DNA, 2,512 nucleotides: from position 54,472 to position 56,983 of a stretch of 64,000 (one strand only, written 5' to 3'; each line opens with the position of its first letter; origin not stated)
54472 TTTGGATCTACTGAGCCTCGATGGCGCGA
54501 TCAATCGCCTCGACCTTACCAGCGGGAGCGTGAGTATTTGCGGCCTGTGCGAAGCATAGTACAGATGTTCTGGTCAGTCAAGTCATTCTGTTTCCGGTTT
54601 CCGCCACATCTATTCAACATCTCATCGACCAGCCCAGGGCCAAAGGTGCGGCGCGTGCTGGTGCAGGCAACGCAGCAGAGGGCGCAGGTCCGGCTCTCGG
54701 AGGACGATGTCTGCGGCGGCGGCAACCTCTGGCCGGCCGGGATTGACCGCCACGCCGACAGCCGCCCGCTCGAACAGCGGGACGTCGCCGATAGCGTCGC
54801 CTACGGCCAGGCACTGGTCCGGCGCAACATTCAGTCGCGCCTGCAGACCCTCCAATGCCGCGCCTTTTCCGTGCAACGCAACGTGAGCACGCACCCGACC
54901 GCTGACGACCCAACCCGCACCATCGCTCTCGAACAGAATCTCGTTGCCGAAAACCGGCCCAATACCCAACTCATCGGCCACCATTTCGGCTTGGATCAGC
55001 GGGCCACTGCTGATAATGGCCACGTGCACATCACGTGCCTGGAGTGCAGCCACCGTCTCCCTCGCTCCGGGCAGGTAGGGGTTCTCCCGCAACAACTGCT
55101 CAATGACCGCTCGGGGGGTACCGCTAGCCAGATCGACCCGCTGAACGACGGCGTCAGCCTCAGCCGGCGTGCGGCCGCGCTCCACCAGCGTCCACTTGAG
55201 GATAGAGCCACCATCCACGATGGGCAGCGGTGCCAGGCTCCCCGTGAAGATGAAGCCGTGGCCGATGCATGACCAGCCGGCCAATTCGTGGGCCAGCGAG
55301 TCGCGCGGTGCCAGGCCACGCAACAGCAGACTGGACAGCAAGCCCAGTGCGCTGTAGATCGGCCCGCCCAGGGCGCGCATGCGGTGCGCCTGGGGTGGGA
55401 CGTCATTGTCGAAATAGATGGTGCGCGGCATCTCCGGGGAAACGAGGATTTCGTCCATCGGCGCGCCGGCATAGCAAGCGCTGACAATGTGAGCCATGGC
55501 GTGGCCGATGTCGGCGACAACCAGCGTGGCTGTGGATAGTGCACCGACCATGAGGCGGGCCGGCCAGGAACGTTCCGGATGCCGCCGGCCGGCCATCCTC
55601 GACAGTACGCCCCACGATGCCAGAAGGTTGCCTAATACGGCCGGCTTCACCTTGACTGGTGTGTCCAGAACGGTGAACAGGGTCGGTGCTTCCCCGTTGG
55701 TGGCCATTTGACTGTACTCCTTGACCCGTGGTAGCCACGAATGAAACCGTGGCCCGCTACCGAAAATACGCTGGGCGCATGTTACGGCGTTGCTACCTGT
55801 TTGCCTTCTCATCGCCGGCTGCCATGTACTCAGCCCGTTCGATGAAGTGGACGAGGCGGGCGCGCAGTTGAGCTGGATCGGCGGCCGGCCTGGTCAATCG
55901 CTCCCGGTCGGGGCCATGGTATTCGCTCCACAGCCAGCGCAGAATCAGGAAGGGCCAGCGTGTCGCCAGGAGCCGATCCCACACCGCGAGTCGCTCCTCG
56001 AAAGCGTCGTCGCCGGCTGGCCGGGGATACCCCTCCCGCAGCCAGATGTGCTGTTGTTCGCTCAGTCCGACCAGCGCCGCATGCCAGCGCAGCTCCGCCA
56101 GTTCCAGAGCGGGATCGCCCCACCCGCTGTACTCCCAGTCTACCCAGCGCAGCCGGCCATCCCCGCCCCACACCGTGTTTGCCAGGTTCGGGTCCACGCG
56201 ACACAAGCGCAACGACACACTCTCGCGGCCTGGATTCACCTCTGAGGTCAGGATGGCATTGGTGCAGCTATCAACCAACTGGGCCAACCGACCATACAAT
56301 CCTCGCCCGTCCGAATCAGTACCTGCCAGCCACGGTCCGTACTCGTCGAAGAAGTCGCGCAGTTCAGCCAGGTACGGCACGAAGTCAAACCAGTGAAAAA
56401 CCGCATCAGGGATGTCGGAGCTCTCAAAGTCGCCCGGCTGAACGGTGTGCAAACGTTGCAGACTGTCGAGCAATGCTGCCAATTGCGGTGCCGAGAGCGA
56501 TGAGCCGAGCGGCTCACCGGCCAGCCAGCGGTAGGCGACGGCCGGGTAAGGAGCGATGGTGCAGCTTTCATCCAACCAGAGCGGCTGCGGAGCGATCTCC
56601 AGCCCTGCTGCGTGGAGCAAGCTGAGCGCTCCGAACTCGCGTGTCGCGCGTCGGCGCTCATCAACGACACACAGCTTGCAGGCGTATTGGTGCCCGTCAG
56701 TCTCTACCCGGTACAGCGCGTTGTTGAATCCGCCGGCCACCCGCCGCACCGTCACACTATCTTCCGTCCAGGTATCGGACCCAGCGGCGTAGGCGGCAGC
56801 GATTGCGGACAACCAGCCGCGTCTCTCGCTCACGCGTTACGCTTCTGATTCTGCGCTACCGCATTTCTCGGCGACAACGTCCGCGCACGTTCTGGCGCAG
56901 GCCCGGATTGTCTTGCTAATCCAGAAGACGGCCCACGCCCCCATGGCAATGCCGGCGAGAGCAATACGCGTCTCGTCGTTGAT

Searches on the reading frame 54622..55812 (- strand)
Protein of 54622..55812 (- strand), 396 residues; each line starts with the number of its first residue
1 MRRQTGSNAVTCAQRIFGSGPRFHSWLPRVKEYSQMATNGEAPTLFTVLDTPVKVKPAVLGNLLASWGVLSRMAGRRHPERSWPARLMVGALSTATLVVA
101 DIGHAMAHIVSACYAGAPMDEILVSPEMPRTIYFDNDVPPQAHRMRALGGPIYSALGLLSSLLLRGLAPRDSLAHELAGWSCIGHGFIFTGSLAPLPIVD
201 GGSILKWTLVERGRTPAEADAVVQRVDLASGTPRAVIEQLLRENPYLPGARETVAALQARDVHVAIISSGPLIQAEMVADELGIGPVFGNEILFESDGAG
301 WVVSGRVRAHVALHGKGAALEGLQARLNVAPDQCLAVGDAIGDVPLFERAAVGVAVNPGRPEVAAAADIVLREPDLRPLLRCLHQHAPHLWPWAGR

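Call 22: search_protein_families(library=pfam, proteins=[window:54622-55812:-], max_evalue=0.00001)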
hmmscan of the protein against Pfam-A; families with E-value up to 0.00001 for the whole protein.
window:54622-55812:- (396 aa): 3 families
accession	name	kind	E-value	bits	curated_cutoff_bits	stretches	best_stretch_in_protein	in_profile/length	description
PF12710.13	HAD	-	3.7e-14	54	27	1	214-348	47-189/189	haloacid dehalogenase-like hydrolase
PF00702.32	Hydrolase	-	5.9e-12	46.8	26.4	1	234-350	88-190/191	haloacid dehalogenase-like hydrolase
PF08282.18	Hydrolase_3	-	3.2e-11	43.9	20.9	1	316-372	188-244/255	haloacid dehalogenase-like hydrolase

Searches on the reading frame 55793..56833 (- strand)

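Call 22: search_protein_families(library=pfam, proteins=[window:55793-56833:-], max_evalue=0.00001)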
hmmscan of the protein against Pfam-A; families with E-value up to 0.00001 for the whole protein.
window:55793-56833:- (346 aa): 1 family
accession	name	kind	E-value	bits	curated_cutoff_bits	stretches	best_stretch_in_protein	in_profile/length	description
PF01636.29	APH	-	2e-16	60.9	23.2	1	28-251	1-212/239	Phosphotransferase enzyme family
